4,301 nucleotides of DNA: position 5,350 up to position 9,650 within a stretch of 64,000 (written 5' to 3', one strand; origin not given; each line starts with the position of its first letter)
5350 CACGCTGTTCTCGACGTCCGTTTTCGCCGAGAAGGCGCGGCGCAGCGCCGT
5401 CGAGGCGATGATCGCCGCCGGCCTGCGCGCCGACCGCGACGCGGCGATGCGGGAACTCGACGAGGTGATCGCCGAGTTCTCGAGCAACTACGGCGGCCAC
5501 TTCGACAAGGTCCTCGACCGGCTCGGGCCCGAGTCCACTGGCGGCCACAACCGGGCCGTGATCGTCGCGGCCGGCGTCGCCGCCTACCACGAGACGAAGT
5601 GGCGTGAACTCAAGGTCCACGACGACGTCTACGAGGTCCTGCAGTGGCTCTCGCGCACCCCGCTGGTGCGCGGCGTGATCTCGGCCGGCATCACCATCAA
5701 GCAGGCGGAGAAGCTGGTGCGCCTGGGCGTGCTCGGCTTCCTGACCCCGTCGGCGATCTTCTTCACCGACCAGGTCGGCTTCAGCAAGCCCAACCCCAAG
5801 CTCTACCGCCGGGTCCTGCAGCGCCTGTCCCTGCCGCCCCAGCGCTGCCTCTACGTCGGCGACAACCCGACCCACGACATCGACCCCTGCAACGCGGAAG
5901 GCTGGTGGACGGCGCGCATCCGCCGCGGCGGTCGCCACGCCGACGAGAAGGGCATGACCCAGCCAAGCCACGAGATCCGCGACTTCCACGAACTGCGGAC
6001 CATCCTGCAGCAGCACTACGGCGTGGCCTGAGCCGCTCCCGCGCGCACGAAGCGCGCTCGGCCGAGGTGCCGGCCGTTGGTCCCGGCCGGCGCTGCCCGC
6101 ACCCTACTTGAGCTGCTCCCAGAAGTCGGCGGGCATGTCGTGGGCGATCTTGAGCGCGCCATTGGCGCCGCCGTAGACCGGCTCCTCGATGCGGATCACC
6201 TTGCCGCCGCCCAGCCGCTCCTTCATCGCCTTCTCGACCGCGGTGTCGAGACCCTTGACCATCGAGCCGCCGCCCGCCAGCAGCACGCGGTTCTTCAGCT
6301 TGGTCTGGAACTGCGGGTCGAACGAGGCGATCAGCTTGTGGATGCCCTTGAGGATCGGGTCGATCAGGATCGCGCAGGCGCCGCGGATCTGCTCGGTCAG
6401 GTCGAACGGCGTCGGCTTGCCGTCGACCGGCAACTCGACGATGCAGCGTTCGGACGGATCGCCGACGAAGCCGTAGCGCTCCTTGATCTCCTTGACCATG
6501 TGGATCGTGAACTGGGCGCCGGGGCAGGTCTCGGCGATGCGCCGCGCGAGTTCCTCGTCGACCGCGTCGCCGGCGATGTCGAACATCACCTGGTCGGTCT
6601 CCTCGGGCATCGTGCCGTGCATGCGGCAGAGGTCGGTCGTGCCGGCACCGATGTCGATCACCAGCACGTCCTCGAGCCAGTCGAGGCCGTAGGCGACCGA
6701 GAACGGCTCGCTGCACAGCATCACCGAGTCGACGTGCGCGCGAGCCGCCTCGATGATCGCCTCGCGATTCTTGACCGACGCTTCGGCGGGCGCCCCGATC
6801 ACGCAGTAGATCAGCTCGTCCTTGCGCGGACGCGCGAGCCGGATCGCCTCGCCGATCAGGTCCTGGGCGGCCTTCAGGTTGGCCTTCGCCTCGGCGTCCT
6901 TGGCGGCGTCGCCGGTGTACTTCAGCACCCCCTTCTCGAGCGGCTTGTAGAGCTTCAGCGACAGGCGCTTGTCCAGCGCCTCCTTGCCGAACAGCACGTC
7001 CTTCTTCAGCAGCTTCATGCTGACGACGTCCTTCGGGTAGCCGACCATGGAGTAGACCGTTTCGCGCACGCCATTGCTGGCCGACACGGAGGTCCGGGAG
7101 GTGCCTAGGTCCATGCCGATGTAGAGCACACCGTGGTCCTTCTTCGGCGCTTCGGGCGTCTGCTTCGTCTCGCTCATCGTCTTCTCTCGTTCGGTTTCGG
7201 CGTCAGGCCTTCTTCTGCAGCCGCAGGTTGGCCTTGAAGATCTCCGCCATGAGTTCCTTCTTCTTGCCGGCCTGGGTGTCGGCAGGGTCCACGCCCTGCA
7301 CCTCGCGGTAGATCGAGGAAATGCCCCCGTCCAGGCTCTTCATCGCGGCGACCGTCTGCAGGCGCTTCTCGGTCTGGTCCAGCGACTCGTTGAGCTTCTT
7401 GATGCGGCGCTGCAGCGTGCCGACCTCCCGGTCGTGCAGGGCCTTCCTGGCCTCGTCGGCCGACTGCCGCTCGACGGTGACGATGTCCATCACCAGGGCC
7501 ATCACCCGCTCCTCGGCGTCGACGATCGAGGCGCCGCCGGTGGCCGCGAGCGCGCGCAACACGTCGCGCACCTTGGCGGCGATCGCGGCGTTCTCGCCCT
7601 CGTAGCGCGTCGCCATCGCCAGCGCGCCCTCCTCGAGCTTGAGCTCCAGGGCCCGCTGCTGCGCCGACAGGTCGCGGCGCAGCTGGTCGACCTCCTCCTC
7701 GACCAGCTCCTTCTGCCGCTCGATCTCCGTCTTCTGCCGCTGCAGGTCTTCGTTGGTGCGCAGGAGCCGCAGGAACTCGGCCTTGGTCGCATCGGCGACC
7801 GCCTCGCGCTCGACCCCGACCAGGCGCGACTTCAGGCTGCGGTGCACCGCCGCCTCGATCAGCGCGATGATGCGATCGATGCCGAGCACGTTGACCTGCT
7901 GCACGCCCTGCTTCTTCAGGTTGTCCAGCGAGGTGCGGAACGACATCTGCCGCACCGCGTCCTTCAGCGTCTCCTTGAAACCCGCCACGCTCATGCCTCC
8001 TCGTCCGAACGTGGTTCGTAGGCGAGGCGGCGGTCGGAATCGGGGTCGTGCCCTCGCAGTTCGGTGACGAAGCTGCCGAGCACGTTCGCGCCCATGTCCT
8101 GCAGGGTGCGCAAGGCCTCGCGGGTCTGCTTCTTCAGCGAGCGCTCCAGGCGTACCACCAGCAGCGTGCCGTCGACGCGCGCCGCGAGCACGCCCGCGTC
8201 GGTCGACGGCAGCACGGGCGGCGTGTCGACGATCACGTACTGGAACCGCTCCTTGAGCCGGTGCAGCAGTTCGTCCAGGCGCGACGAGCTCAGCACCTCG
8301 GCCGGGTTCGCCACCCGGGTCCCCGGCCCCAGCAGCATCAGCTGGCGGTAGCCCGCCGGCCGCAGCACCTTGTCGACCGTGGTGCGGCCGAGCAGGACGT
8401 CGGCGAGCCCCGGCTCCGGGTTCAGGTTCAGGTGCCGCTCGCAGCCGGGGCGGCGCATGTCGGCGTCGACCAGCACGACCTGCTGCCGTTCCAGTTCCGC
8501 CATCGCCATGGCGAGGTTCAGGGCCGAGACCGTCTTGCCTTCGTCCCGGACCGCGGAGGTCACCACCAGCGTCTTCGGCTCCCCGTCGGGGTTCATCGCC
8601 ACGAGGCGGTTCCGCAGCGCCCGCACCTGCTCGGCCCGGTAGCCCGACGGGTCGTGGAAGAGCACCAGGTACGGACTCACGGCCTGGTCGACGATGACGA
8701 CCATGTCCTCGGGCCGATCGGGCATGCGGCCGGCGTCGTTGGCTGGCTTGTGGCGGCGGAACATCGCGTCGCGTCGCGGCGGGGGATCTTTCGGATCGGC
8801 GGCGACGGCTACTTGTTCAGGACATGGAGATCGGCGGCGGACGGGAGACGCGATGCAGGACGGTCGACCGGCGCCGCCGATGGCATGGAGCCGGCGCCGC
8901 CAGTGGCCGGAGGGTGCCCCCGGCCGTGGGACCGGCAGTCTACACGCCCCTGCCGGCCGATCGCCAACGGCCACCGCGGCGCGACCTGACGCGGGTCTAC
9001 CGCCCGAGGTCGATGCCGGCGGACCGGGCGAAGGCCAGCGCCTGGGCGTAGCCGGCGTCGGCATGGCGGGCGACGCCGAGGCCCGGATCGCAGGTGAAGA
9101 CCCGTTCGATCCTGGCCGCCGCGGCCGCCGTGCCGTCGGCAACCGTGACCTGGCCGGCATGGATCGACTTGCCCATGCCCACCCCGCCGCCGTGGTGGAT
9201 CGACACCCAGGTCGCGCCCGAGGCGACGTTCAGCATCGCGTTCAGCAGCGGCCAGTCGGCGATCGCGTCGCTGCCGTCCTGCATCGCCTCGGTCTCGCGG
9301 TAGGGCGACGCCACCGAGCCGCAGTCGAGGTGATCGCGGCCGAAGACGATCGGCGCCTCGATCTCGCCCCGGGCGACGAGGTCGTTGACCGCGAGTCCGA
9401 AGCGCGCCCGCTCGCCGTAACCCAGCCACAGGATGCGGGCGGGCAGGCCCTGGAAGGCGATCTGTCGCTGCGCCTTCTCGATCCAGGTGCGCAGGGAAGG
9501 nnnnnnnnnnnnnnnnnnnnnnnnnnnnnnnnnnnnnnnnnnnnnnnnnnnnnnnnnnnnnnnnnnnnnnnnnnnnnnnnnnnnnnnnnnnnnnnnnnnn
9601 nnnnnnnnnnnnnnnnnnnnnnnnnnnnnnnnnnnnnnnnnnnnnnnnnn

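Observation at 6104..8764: Autonomous three-gene module: BY-kinase-like P-loop ATPase + coiled-coil protein + MamK-family actin, with no magnetosome or polysaccharide context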

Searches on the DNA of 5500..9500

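Call 73: search_rna_families(source=window, start=5500, end=9500, threshold=evalue, max_evalue=1)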
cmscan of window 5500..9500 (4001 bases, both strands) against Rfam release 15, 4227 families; matches with E-value up to 1: 1.
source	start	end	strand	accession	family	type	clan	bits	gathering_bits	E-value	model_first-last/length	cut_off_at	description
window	5536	5610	-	RF02791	CcsR1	Gene; sRNA;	-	19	65.3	0.28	1-83/83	no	Conserved CCUCCUCCC motif stress-induced RNA 1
